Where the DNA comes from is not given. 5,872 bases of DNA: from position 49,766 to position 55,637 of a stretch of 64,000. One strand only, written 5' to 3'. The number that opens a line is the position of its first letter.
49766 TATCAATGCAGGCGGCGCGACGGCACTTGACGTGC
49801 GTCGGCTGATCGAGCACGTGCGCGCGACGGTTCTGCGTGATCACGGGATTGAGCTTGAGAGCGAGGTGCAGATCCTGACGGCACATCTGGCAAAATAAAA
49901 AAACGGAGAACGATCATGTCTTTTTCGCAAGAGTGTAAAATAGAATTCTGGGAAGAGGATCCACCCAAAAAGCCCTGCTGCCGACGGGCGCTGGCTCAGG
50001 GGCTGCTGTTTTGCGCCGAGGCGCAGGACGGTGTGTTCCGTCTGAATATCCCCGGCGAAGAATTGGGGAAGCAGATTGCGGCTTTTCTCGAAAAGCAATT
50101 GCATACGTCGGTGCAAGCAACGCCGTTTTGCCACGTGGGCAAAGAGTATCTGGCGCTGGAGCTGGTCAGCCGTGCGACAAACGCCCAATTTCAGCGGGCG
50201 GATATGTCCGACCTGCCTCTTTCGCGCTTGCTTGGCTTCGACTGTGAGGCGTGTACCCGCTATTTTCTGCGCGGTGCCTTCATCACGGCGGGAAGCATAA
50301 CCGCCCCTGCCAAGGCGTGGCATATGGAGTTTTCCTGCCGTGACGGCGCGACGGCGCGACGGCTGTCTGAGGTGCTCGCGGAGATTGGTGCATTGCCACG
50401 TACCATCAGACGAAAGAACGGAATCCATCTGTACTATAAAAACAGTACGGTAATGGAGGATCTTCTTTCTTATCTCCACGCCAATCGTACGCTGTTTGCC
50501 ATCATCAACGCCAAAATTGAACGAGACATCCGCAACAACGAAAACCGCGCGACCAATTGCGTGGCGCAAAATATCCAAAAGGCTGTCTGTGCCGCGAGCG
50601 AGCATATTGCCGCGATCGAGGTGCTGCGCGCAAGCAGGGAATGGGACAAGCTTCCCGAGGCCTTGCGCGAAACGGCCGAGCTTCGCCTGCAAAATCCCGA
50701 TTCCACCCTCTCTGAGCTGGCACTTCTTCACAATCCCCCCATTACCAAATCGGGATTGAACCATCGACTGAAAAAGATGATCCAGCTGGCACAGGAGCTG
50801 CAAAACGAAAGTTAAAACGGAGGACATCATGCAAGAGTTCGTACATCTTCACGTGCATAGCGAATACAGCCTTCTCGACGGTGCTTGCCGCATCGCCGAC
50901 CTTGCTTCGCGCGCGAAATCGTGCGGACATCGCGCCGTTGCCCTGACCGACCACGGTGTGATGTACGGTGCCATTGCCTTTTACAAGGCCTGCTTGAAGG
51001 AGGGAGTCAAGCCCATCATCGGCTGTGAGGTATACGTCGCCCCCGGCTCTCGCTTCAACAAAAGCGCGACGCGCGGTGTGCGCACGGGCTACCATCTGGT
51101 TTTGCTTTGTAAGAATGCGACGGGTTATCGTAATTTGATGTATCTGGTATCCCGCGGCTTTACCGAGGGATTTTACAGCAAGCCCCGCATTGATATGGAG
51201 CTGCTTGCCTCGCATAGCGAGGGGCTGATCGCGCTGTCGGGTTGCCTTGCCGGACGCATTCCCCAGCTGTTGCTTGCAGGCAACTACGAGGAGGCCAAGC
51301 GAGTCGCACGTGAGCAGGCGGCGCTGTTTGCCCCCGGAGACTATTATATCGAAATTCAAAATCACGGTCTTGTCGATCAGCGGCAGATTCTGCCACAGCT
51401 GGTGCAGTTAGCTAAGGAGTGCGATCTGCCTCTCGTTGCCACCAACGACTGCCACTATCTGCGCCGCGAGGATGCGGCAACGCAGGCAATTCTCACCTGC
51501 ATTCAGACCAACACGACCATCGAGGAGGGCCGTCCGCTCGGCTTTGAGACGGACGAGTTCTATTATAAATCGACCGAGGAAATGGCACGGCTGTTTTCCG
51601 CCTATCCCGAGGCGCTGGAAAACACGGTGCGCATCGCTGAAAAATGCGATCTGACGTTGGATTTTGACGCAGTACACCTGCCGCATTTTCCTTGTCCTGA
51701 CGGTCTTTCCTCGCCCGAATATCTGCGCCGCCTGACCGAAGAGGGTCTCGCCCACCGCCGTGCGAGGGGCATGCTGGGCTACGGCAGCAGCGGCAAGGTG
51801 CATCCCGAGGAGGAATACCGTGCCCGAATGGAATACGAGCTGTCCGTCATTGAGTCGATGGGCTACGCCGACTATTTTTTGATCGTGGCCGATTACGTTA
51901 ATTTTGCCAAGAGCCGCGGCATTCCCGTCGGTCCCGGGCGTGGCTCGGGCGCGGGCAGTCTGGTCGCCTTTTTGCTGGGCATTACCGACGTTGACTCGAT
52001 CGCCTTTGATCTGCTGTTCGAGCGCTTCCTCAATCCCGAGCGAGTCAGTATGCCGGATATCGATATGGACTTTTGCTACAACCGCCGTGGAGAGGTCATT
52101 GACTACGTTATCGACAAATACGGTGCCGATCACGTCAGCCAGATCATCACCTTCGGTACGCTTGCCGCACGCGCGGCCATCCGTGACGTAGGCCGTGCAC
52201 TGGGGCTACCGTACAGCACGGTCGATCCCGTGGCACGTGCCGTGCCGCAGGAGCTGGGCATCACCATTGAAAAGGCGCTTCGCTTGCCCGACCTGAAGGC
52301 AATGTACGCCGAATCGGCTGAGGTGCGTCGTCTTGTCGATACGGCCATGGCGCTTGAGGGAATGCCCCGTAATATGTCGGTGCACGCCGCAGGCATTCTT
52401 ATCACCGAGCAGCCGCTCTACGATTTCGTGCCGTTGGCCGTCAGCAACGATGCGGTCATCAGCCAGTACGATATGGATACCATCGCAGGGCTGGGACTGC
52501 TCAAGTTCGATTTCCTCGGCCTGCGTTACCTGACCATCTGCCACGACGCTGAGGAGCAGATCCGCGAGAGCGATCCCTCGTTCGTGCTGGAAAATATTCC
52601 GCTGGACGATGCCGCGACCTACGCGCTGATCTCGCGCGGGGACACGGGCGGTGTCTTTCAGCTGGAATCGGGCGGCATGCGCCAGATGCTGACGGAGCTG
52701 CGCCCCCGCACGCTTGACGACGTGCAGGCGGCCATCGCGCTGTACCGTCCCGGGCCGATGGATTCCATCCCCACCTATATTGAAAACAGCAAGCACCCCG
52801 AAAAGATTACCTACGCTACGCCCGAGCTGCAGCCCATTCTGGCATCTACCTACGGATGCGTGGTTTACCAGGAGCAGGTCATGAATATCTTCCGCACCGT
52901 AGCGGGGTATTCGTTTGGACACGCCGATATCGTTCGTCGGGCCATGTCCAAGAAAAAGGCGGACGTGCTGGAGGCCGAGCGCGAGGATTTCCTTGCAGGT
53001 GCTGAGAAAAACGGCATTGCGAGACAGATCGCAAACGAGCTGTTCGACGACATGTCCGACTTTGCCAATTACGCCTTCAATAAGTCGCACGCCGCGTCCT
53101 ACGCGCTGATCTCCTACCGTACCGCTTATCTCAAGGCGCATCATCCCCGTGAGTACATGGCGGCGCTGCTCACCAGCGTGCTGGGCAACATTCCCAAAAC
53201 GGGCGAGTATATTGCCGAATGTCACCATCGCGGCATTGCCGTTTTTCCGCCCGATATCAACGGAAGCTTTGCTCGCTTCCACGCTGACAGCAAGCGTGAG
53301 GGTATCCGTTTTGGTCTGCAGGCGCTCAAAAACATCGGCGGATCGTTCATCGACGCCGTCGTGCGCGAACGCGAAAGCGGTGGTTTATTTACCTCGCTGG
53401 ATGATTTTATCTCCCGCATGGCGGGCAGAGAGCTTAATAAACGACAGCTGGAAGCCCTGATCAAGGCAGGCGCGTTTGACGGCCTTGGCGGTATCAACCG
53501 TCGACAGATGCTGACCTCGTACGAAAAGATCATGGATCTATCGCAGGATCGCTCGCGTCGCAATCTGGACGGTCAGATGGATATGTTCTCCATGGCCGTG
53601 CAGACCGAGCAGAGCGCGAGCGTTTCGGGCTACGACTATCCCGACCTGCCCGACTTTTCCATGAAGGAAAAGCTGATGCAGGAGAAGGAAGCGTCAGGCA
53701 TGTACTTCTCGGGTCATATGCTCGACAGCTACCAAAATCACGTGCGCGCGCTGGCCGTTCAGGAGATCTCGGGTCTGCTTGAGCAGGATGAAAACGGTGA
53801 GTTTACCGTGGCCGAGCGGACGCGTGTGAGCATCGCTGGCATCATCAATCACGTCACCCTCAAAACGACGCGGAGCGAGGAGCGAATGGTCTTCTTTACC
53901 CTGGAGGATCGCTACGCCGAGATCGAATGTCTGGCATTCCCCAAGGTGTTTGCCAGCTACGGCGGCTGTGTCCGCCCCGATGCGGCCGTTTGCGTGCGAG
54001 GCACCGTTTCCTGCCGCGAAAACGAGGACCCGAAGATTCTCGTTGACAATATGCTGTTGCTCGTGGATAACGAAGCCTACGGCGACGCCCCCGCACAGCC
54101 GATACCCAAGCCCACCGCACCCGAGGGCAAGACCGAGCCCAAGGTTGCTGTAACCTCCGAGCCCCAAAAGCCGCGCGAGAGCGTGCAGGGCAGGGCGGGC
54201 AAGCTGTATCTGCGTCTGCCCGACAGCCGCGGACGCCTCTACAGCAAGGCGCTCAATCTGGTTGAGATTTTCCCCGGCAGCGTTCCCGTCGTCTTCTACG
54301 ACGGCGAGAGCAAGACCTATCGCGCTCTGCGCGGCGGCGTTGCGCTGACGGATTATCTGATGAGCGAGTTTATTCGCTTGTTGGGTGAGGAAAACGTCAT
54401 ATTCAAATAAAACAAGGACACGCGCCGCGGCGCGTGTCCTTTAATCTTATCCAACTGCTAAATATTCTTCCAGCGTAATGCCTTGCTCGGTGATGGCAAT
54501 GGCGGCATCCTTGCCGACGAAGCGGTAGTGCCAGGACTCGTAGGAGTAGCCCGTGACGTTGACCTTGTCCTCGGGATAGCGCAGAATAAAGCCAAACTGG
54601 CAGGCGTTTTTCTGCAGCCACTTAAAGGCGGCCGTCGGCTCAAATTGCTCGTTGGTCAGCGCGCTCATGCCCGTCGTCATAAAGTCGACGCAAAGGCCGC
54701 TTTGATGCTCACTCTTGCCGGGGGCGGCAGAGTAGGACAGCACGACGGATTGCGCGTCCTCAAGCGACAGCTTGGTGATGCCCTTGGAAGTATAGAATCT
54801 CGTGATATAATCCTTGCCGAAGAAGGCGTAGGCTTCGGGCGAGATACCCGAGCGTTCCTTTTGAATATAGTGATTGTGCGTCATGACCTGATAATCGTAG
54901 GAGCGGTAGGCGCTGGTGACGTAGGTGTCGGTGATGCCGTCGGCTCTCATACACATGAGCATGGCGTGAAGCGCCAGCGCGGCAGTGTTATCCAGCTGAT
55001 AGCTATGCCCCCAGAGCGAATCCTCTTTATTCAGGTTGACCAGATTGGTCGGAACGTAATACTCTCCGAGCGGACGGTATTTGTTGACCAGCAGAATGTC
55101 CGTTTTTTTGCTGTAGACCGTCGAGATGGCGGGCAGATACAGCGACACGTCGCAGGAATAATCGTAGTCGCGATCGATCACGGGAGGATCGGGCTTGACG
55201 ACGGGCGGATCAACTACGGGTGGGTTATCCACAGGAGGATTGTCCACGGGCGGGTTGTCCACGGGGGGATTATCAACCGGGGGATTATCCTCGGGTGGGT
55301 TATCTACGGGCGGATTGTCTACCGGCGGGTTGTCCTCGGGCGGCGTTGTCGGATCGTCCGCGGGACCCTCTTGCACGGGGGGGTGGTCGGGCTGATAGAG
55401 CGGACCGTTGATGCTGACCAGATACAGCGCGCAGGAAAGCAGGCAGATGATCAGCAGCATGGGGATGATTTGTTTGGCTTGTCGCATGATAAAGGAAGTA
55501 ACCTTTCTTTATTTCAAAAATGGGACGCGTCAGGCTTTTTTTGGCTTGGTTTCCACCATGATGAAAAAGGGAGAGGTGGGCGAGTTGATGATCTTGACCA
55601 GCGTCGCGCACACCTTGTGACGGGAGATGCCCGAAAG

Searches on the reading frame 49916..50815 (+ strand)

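Call 61: search_protein_families(library=pfam, proteins=[window:49916-50815:+], max_evalue=0.00001)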
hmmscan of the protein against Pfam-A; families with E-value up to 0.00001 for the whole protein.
window:49916-50815:+ (299 aa): 2 families
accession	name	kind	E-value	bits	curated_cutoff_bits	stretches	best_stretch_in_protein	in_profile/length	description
PF02650.20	HTH_WhiA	-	5.8e-28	97.6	27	1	210-292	2-84/84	WhiA C-terminal HTH domain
PF14527.11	LAGLIDADG_WhiA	-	1.6e-18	67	23.2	1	115-206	2-93/93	WhiA LAGLIDADG-like domain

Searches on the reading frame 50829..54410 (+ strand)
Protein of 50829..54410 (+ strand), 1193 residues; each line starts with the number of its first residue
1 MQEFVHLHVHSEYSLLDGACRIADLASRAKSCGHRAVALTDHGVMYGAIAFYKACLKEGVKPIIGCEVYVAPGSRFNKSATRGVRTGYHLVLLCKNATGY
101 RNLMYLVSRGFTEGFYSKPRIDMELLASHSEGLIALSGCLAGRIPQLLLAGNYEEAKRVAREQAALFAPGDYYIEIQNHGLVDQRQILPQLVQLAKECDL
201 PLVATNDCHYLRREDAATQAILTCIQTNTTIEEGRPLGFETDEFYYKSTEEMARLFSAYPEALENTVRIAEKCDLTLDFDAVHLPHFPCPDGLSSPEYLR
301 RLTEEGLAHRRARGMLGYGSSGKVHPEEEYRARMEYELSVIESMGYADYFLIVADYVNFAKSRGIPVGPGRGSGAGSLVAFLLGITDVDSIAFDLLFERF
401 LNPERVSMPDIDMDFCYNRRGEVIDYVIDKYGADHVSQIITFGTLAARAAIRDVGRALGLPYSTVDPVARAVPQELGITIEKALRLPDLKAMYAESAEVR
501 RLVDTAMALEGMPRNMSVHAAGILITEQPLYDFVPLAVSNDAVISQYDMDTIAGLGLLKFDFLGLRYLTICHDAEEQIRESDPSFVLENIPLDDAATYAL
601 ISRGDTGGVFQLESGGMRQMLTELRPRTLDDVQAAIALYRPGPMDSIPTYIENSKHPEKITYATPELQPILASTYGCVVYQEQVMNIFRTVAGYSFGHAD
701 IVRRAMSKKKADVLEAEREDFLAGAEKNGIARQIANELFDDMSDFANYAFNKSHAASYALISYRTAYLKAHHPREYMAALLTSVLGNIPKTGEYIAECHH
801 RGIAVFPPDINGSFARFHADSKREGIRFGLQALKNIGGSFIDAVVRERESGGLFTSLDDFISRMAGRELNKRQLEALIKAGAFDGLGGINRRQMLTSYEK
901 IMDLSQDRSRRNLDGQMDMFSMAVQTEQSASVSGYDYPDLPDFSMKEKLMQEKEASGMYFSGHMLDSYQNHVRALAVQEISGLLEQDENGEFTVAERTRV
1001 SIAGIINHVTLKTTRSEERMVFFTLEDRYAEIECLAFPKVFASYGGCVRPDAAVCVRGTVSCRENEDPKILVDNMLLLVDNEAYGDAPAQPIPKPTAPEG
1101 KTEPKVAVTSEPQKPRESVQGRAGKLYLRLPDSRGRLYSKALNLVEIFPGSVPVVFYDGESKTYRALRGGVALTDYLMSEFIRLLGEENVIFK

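Call 61: search_protein_families(library=pfam, proteins=[window:50829-54410:+], max_evalue=0.00001)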
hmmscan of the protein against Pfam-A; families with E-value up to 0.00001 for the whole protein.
window:50829-54410:+ (1193 aa): 5 families
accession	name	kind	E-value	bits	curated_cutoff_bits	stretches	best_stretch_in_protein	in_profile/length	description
PF07733.18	DNA_pol3_alpha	-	8.4e-101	337.4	23.9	1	297-564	1-260/260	Bacterial DNA polymerase III alpha NTPase domain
PF02811.25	PHP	-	1.2e-60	205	26.4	1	6-179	1-164/164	PHP domain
PF17657.6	DNA_pol3_finger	-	3.3e-57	192.9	22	1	568-729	2-166/166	Bacterial DNA polymerase III alpha subunit finger domain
PF14579.12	HHH_6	-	4.3e-27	94.6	25.6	1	802-894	1-90/90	Helix-hairpin-helix motif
PF01336.31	tRNA_anti-codon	-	2.1e-11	44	27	1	1000-1077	1-74/75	OB-fold nucleic acid binding domain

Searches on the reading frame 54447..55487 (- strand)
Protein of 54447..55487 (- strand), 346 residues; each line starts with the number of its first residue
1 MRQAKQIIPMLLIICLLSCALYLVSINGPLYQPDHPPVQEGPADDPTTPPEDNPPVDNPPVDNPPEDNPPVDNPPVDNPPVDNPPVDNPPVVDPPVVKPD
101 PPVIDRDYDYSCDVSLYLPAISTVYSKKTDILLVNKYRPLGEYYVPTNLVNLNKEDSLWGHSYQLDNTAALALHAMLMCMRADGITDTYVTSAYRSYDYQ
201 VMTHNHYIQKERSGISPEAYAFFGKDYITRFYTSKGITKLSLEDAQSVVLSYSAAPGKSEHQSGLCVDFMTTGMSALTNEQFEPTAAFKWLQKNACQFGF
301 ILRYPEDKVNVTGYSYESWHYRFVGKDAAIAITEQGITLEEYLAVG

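Call 61: search_protein_families(library=pfam, proteins=[window:54447-55487:-], max_evalue=0.00001)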
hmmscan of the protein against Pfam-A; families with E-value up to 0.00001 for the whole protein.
window:54447-55487:- (346 aa): 2 families
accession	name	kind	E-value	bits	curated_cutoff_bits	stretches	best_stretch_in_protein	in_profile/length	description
PF02557.22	VanY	-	5.4e-33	114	25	1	164-326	3-132/132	D-alanyl-D-alanine carboxypeptidase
PF02095.21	Extensin_1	-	4.2e-11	43.4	105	1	35-100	8-75/171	Extensin-like protein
